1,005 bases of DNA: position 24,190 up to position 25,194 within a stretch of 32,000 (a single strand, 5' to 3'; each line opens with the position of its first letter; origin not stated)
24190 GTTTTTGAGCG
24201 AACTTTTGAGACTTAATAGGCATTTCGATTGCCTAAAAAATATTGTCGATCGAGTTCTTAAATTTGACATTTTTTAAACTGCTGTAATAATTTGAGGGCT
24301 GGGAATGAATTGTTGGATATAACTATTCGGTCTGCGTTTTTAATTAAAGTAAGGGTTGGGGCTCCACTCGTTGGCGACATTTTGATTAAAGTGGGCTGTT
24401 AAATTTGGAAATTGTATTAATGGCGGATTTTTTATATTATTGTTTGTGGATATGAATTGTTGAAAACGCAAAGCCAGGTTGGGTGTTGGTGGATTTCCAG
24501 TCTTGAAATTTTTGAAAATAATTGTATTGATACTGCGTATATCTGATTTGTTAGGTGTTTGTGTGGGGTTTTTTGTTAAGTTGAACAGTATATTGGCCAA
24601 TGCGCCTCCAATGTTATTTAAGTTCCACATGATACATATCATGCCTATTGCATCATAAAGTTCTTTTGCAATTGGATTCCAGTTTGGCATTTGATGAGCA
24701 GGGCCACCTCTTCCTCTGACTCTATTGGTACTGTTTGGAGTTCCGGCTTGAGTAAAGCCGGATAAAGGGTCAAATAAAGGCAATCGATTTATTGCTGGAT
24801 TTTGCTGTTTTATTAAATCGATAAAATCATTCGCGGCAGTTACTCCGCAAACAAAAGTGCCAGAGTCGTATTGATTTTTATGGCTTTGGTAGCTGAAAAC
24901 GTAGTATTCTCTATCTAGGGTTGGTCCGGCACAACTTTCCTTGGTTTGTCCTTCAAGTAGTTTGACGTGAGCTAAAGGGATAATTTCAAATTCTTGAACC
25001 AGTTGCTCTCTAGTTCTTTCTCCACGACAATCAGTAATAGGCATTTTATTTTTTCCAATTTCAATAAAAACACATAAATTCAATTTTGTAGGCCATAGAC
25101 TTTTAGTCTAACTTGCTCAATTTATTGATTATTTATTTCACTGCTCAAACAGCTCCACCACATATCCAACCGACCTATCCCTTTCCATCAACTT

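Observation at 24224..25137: AT-rich single-gene insertion placed exactly between decayed cas4 and cas1, carrying an intact orphan ORF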

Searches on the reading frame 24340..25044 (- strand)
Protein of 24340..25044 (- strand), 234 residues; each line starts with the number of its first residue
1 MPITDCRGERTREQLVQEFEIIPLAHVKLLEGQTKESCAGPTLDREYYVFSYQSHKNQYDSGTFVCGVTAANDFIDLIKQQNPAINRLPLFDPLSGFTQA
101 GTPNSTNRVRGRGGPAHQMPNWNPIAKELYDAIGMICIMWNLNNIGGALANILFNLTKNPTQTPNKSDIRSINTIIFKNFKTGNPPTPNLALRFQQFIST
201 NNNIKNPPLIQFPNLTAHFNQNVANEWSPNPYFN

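Call 4: search_protein_families(library=pfam, proteins=[window:24340-25044:-], max_evalue=0.1)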
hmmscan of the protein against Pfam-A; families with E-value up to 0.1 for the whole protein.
window:24340-25044:- (234 aa): 0 families

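Call 5: search_protein_families(library=phrogs, proteins=[window:24340-25044:-], max_evalue=1)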
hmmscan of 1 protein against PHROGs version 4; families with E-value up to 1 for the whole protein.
window:24340-25044:- (234 aa): 0 families

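Call 6: search_protein_families(library=padloc, proteins=[window:24340-25044:-], max_evalue=1)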
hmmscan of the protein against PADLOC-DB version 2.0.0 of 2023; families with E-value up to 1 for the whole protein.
window:24340-25044:- (234 aa): 0 families

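Call 7: search_protein_families(library=ncbifam, proteins=[window:24340-25044:-], max_evalue=1)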
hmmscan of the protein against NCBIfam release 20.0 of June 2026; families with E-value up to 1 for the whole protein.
window:24340-25044:- (234 aa): 1 family
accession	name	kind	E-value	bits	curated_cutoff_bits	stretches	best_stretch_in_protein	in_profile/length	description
NF041524.1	Gltr_6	subfamily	0.25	10.9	250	0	189-229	66-106/226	family 6 glucosyltransferase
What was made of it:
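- Checked: 'I recognise no family' holds for the local Pfam, PHROGs, PADLOC and NCBIfam copies (calls 4-7).
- No match in four local family libraries (calls 4-7).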

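Call 8: find_homologous_proteins(query=window:24340-25044:-, max_evalue=0.01)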
Query window:24340-25044:- (234 aa): 34 proteins with E <= 0.01 among 198 candidates.
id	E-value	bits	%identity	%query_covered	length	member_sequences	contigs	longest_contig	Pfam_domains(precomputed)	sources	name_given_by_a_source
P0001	5.5e-149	512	94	100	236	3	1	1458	PF27729.1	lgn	-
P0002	1.1e-114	400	76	100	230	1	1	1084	PF27729.1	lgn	-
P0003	1.1e-103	364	69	100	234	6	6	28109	PF27729.1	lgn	-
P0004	5.5e-103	361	68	100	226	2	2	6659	PF27729.1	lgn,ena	-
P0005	5.6e-103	361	68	100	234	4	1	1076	PF27729.1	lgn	-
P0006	6.2e-103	361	68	100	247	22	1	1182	PF27729.1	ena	-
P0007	5.9e-102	358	69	100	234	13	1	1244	PF27729.1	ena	-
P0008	7.6e-102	358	67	100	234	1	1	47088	PF27729.1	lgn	-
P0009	1.3e-101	357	67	100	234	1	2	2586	PF27729.1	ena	-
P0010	3.1e-101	356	67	100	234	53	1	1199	PF27729.1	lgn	-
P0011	7.9e-101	354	68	100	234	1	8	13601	PF27729.1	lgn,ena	-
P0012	8.2e-101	354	67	100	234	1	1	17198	PF27729.1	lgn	-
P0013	2.2e-100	353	69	100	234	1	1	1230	PF27729.1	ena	-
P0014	2.4e-100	353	67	100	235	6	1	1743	PF27729.1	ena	-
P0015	4.4e-100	352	67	100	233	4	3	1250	PF27729.1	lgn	-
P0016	5.6e-100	352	68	100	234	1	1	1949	PF27729.1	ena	-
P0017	7.6e-99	348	68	100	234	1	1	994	PF27729.1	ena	-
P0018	3.7e-98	346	66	100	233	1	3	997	PF27729.1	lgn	-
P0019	6.4e-98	345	67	100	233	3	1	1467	PF27729.1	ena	-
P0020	2.8e-97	343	66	100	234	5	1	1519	PF27729.1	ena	-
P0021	4.7e-97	342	67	100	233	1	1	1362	PF27729.1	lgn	-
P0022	6.7e-97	341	65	100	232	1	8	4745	PF27729.1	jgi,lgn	jgi:hypothetical protein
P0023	3.4e-96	339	67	100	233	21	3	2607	PF27729.1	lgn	-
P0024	1.6e-95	337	66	100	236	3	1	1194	PF27729.1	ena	-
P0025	1.8e-95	337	66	100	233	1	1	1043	PF27729.1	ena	-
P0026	1.8e-95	337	63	100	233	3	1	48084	PF27729.1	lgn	-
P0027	3.7e-95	336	65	100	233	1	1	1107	PF27729.1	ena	-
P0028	1.2e-94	334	64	100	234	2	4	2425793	PF27729.1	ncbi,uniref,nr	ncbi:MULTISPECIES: hypothetical protein [Rodentibacter]|uniref:hypothetical protein n=1 Tax=Rodentib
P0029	1.1e-93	331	66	100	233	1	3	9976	PF27729.1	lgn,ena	-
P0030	1.7e-93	330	65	100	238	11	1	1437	PF27729.1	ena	-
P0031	5.8e-93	329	63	100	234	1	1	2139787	PF27729.1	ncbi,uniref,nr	ncbi:hypothetical protein A6B40_02885 [Mannheimia varigena]|uniref:hypothetical protein n=1 Tax=Mann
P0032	8.8e-87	308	63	100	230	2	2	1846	PF27729.1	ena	-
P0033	4.2e-85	303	62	100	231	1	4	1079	PF27729.1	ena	-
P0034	8.1e-25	106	38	77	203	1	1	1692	PF27729.1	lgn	-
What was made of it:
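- On Pfam PF27729 (UCP028583): All are tagged PF27729, with E-values of 5.5e-149 to 8e-25 (call 8).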

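Call 10: search_solved_structures(query=window:24340-25044:-, max_evalue=10)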
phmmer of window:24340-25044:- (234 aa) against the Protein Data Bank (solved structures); distinct sequences matched with E-value up to 10: 0.

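Call 11: find_encoding_contigs(protein=P0028, flank=10000, max_places=4)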
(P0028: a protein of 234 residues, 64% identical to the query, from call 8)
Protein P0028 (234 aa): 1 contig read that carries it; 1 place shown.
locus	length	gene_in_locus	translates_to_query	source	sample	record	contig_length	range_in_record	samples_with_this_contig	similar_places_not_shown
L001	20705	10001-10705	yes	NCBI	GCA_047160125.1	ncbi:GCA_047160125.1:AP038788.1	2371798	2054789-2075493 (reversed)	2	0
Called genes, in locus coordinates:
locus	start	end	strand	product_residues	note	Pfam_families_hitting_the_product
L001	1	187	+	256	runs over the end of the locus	PF00977:His_biosynth, PF01207:Dus (faint), PF02581:TMP-TENI (faint), PF03060:NMO (faint), PF05690:ThiG (faint)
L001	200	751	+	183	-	PF10881:DUF2726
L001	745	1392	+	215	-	PF01502:PRA-CH, PF01503:PRA-PH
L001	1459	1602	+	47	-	-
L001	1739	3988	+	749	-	PF01966:HD (faint), PF04851:ResIII, PF00270:DEAD, PF02562:PhoH (faint), PF22590:Cas3-like_C_2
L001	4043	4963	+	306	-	PF13175:AAA_15, PF13476:AAA_23 (weak)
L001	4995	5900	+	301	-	PF13175:AAA_15 (weak), PF13304:AAA_21 (weak), PF20469:OLD-like_TOPRIM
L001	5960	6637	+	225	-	PF09704:Cas_Cas5d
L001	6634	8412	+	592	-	PF09709:Cas_Csd1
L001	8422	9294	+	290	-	PF05107:Cas_Cas7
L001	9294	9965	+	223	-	PF01930:Cas_Cas4, PF12705:PDDEXK_1 (weak)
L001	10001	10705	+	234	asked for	PF27729:UCP028583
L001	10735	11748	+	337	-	PF01867:Cas_Cas1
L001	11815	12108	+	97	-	PF09827:CRISPR_Cas2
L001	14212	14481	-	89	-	PF01206:TusA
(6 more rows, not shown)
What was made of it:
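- Checked: However, every homologue carries the precomputed Pfam tag PF27729 'UCP028583' (calls 8, 11).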

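Call 12: find_encoding_contigs(protein=P0031, flank=10000, max_places=3)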
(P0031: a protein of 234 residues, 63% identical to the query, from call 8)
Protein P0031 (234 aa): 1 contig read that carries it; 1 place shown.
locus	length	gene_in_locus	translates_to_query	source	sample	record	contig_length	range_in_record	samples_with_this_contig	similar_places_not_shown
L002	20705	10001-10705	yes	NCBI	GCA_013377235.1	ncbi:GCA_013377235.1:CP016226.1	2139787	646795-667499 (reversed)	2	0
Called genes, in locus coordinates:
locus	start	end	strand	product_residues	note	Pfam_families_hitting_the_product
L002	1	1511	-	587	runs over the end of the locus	PF02624:YcaO, PF18381:YcaO_C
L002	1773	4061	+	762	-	PF01966:HD (weak), PF00270:DEAD, PF04851:ResIII, PF02562:PhoH (faint), PF22590:Cas3-like_C_2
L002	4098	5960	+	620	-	PF13175:AAA_15, PF13304:AAA_21 (weak), PF13175:AAA_15 (weak), PF20469:OLD-like_TOPRIM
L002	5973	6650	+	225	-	PF09704:Cas_Cas5d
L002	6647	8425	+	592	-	PF09709:Cas_Csd1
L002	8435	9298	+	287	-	PF05107:Cas_Cas7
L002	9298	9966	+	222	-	PF01930:Cas_Cas4, PF12705:PDDEXK_1 (weak)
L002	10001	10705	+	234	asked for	PF27729:UCP028583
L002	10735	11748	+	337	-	PF01867:Cas_Cas1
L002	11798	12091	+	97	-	PF09827:CRISPR_Cas2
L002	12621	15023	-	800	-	PF02190:LON_substr_bdg, PF08298:AAA_PrkA (faint), PF00004:AAA, PF07728:AAA_5, PF22667:Lon_lid, PF05362:Lon_C, PF13541:ChlI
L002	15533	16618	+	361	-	PF00383:dCMP_cyt_deam_1, PF14437:MafB19-deam (weak), PF01872:RibD_C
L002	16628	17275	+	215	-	PF00677:Lum_binding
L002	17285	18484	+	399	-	PF00926:DHBP_synthase, PF00925:GTP_cyclohydro2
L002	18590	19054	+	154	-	PF00885:DMRL_synthase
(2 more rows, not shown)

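Call 13: find_encoding_contigs(protein=P0008, flank=10000, max_places=3)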
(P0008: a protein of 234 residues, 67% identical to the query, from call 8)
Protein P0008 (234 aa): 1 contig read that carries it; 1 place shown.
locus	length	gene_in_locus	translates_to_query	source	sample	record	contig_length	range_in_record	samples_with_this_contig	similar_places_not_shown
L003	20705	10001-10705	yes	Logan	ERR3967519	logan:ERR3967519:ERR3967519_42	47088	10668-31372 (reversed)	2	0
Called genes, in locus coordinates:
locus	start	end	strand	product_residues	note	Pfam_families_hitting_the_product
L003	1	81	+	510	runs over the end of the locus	PF06609:TRI12, PF00083:Sugar_tr, PF07690:MFS_1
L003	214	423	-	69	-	-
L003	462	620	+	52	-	-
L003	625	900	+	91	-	-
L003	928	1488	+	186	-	-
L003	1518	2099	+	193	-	PF28043:KwaA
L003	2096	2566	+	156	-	-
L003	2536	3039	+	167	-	PF16162:KwaB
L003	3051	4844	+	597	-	PF01555:N6_N4_Mtase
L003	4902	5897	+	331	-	PF17761:DUF1016_N, PF06250:YhcG_C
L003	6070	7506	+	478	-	PF04851:ResIII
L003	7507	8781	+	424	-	-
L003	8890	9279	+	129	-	-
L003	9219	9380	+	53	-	PF01930:Cas_Cas4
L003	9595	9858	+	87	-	-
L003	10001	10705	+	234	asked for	PF27729:UCP028583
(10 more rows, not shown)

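Call 14: find_encoding_contigs(protein=P0026, flank=10000, max_places=3)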
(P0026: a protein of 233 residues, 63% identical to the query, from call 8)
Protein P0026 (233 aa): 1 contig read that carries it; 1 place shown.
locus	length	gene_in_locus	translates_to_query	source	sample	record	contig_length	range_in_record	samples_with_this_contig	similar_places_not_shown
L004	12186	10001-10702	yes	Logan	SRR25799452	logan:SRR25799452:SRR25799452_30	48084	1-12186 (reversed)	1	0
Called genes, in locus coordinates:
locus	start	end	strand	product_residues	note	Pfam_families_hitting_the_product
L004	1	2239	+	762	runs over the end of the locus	PF01966:HD (weak), PF04851:ResIII, PF00270:DEAD, PF02562:PhoH (faint), PF22590:Cas3-like_C_2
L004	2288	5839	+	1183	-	PF13289:SIR2_2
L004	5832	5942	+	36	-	-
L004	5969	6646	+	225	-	PF09704:Cas_Cas5d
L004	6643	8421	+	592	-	PF09709:Cas_Csd1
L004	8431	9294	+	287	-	PF05107:Cas_Cas7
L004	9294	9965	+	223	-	PF01930:Cas_Cas4, PF12705:PDDEXK_1 (weak)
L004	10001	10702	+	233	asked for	PF27729:UCP028583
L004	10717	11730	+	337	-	PF01867:Cas_Cas1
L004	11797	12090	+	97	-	PF09827:CRISPR_Cas2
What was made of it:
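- Its position is fixed between cas4 and cas1, on the same strand, with spacers as short as 15-35 bp in the Pasteurellaceae loci (calls 11, 12, 14).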

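Call 16: search_protein_representatives(protein=window:24340-25044:-)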
Query: 234 residues. Proteins with E-value up to 0.001 (for the whole library): 309; up to 1e-10: 175; up to 1e-30: 2. The best 150 are listed.
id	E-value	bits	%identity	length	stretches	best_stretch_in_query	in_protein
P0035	2.0e-75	269.5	57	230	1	1-233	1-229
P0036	6.9e-55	202.3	49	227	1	1-233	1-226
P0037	1.0e-29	119.9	40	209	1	5-218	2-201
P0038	4.0e-29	117.9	38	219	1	5-223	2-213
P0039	1.1e-27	113.2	42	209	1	6-177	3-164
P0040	1.2e-27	113.1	43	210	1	6-182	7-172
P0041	1.2e-27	113.1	42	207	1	5-179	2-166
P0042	2.4e-27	112.1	41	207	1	6-178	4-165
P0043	1.4e-26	109.6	41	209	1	5-181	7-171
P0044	1.5e-26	109.5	43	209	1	5-182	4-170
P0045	3.1e-26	108.5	39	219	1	5-189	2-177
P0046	6.9e-26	107.3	41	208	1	3-182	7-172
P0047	1.4e-25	106.3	42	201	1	5-223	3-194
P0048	1.8e-25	106.0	39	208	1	1-181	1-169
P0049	1.9e-25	105.9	40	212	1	6-185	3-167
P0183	2.8e-12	62.8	29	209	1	5-179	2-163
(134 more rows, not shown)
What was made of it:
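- (9) The family has 309 clusters at 50% identity (call 16). 34 close and more than 300 distant homologue clusters (calls 8, 16).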

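Call 18: find_encoding_contigs(protein=P0001, flank=10000, max_places=4)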
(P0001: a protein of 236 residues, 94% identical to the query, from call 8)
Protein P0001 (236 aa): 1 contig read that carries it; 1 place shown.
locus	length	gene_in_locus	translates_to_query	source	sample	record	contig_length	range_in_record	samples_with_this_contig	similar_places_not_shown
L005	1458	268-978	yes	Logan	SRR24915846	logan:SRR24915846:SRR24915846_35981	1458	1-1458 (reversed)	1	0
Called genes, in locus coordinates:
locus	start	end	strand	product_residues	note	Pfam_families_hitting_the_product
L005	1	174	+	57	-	?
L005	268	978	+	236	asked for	PF27729:UCP028583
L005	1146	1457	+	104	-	?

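Call 19: find_encoding_contigs(protein=P0003, flank=10000, max_places=6)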
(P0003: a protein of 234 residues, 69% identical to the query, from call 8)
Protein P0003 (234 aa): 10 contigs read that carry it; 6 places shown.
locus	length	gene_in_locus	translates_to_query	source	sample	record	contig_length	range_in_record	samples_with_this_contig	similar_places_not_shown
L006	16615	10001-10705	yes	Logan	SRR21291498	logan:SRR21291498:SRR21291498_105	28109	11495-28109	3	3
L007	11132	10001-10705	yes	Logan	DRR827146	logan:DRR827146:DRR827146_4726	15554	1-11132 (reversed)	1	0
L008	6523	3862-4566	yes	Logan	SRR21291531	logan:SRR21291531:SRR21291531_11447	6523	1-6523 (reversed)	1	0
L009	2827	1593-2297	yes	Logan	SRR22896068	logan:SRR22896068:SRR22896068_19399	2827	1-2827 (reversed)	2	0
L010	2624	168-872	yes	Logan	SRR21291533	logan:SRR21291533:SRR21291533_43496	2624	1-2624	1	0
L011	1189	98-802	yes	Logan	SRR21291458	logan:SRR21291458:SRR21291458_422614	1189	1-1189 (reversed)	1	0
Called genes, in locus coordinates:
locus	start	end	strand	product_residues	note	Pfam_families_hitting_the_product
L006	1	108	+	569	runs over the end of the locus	PF27537:HoxH (weak), PF00374:NiFeSe_Hases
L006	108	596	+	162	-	PF01750:HycI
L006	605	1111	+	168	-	PF11939:NiFe-hyd_HybE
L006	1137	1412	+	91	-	PF01455:HupF_HypC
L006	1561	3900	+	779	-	PF00270:DEAD, PF04851:ResIII, PF22590:Cas3-like_C_2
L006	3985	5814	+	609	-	PF03235:GmrSD_N, PF07510:GmrSD_C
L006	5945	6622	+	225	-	PF09704:Cas_Cas5d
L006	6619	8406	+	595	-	PF09709:Cas_Csd1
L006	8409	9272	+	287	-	PF05107:Cas_Cas7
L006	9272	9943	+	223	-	PF01930:Cas_Cas4, PF12705:PDDEXK_1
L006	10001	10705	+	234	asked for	PF27729:UCP028583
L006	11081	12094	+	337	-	PF01867:Cas_Cas1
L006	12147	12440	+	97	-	PF09827:CRISPR_Cas2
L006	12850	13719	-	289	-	PF03881:Fructosamin_kin, PF01636:APH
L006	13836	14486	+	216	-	PF13417:GST_N_3, PF13409:GST_N_2, PF04399:Glutaredoxin2_C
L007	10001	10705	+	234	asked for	PF27729:UCP028583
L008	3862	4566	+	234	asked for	PF27729:UCP028583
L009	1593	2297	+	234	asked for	PF27729:UCP028583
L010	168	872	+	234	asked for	PF27729:UCP028583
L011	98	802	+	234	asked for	PF27729:UCP028583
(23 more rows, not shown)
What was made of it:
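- Closest known: Canonical type I-C. Same: Gene content and order of the intact relatives, apart from the slots (calls 11, 12, 14, 19).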

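Call 20: find_encoding_contigs(protein=P0012, flank=10000, max_places=3)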
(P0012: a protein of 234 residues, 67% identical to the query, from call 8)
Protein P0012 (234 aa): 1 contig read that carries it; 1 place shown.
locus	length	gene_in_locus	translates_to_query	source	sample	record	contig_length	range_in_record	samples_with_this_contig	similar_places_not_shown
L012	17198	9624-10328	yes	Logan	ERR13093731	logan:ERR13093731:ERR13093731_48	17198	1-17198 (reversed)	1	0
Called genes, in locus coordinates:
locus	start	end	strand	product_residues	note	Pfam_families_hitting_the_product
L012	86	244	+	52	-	-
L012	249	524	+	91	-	-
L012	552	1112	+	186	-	-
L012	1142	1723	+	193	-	PF28043:KwaA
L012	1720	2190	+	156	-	-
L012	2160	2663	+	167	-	PF16162:KwaB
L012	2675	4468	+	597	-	PF01555:N6_N4_Mtase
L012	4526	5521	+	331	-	PF17761:DUF1016_N, PF06250:YhcG_C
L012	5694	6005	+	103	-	PF04851:ResIII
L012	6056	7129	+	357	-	PF04851:ResIII (weak)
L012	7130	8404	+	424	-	-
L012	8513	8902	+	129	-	-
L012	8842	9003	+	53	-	PF01930:Cas_Cas4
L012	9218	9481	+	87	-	-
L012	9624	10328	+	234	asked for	PF27729:UCP028583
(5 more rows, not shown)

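Call 21: find_encoding_contigs(protein=P0034, flank=10000, max_places=3)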
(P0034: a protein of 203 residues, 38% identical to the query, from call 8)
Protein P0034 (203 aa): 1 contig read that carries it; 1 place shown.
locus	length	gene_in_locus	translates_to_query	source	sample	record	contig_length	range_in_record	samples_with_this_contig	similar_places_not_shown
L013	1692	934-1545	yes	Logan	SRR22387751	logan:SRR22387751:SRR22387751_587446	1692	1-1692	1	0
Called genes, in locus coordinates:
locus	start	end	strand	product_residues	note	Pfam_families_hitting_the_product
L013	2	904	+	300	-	?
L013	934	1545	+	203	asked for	PF27729:UCP028583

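Call 29: find_homologous_proteins(query=A2, max_evalue=0.001)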
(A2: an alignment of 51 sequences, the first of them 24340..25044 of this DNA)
Query A2 (51 sequences) (234 aa, profile of the alignment): 44 proteins with E <= 0.001 among 2322 candidates.
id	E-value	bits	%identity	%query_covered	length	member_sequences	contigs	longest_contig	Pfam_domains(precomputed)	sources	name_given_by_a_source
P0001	5.4e-68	247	94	100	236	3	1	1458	PF27729.1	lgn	-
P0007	4.3e-67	244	69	100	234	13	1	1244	PF27729.1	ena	-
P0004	4.8e-67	244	68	100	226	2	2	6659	PF27729.1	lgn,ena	-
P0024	7.8e-67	243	66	100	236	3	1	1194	PF27729.1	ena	-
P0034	2.1e-66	242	38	77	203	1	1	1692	PF27729.1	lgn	-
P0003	6.0e-66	240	69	100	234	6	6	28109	PF27729.1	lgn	-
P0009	1.3e-65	239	67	100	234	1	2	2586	PF27729.1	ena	-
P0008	1.3e-65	239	67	100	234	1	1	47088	PF27729.1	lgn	-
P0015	3.4e-65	238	67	100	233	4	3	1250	PF27729.1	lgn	-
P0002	3.5e-65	238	76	100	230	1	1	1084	PF27729.1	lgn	-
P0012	4.7e-65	237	67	100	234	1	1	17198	PF27729.1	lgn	-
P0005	6.7e-65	237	68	100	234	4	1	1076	PF27729.1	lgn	-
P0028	7.1e-65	237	64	100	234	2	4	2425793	PF27729.1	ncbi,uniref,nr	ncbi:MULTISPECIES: hypothetical protein [Rodentibacter]|uniref:hypothetical protein n=1 Tax=Rodentib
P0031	8.6e-65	236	63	100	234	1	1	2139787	PF27729.1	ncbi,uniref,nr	ncbi:hypothetical protein A6B40_02885 [Mannheimia varigena]|uniref:hypothetical protein n=1 Tax=Mann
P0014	3.2e-64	235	67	100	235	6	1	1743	PF27729.1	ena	-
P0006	3.7e-64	234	68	100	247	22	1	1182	PF27729.1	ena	-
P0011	7.3e-64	233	68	100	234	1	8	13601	PF27729.1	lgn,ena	-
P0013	8.7e-64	233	69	100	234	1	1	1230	PF27729.1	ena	-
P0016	8.7e-64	233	68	100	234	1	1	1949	PF27729.1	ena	-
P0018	4.2e-63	231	66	100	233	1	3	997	PF27729.1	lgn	-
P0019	5.0e-63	231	67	100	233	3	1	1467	PF27729.1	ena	-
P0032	9.9e-63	230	63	100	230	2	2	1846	PF27729.1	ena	-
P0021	9.9e-63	230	67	100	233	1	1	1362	PF27729.1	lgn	-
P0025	1.1e-62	230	66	100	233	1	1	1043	PF27729.1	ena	-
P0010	1.2e-62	229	67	100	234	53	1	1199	PF27729.1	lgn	-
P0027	2.0e-62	229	65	100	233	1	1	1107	PF27729.1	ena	-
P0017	2.4e-62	228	68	100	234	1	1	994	PF27729.1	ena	-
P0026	2.9e-62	228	63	100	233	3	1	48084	PF27729.1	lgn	-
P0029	3.9e-62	228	66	100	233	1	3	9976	PF27729.1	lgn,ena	-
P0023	4.6e-62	228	67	100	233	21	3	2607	PF27729.1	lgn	-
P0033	1.6e-61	226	62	100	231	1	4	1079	PF27729.1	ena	-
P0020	1.6e-60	222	66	100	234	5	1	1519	PF27729.1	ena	-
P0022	8.3e-60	220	65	100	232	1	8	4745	PF27729.1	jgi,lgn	jgi:hypothetical protein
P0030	4.7e-59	218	65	100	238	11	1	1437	PF27729.1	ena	-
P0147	5.8e-59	217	27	77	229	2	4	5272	PF27729.1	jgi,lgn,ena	-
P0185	4.3e-57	211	32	74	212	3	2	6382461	-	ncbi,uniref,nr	ncbi:hypothetical protein [Clostridium saccharoperbutylacetonicum]|uniref:hypothetical protein n=1 T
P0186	1.9e-55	206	38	74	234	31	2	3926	PF27729.1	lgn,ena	-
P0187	8.5e-55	204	28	74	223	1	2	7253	PF27729.1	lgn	-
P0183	2.5e-54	202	27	75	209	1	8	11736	PF27729.1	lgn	-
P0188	1.4e-51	193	29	74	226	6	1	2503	PF27729.1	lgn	-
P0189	1.0e-47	181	27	74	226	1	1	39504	PF27729.1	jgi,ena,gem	-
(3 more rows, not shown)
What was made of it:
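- Closest known: Pfam PF27729 / PIRSF UCP028583. Same: All 34 close homologues, and most of the distant homologues returned by the profile search, carry this precomputed tag (calls 8, 11, 29).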

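Call 30: find_encoding_contigs(protein=P0185, flank=10000, max_places=3)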
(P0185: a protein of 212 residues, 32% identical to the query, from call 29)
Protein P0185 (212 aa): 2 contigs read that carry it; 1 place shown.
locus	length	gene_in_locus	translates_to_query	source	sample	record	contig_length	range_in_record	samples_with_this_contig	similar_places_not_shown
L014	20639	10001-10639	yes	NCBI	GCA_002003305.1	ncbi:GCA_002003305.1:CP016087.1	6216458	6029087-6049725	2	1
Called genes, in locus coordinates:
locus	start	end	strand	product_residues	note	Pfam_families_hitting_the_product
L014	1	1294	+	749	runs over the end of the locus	PF02463:SMC_N (faint), PF03193:RsgA_GTPase (faint), PF13191:AAA_16 (faint), PF13401:AAA_22 (faint), PF13555:AAA_29 (faint), PF20703:nSTAND1 (faint), PF17755:UvrA_DNA-bind (weak), PF00005:ABC_tran, +4 more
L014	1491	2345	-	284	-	PF00165:HTH_AraC (faint), PF12833:HTH_18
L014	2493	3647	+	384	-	PF06441:EHN, PF00561:Abhydrolase_1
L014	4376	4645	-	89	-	-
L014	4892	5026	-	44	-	-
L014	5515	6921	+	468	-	PF00171:Aldedh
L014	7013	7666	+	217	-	PF01144:CoA_trans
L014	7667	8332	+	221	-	PF01144:CoA_trans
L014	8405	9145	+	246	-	PF06314:ADC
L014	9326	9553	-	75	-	-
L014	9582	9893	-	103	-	PF01473:Choline_bind_1, PF19127:Choline_bind_3 (weak), PF27542:ArfC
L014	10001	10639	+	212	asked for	-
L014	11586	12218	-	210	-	PF00239:Resolvase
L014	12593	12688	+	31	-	-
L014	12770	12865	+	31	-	-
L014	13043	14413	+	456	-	PF04055:Radical_SAM, PF13353:Fer4_12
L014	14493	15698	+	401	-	PF05977:MFS_3, PF07690:MFS_1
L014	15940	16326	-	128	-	-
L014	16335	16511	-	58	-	-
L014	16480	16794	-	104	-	PF04542:Sigma70_r2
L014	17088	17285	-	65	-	-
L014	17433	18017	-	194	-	PF00239:Resolvase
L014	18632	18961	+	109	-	PF14659:Phage_int_SAM_3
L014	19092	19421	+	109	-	PF00589:Phage_integrase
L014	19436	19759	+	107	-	PF00589:Phage_integrase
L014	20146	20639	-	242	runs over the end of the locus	-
